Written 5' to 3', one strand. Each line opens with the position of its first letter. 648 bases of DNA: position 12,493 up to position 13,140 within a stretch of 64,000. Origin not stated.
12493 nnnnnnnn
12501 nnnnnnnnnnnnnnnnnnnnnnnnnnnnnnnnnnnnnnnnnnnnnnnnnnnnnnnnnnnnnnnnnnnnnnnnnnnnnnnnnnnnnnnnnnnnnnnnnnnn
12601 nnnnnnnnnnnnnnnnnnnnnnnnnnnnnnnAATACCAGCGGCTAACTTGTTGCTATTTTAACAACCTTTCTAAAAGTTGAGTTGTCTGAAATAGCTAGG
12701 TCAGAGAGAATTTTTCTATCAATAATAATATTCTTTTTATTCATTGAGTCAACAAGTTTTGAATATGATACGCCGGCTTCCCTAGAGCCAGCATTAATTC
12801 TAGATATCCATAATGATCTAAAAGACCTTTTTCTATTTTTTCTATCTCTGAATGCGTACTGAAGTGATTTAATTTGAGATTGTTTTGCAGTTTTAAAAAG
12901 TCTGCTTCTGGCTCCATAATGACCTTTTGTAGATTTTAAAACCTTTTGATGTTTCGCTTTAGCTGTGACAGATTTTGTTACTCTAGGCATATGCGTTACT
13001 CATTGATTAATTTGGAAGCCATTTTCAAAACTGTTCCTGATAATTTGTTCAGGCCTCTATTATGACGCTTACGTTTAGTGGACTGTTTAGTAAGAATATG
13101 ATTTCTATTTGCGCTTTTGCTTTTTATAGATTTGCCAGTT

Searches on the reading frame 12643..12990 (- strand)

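Call 3: search_protein_families(library=pfam, proteins=[window:12643-12990:-], max_evalue=0.01)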
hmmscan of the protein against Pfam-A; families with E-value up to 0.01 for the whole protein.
window:12643-12990:- (115 aa): 1 family
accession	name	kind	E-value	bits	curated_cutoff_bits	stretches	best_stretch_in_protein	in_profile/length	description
PF00453.23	Ribosomal_L20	-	5.9e-40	136.2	30.8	1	3-108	1-106/107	Ribosomal protein L20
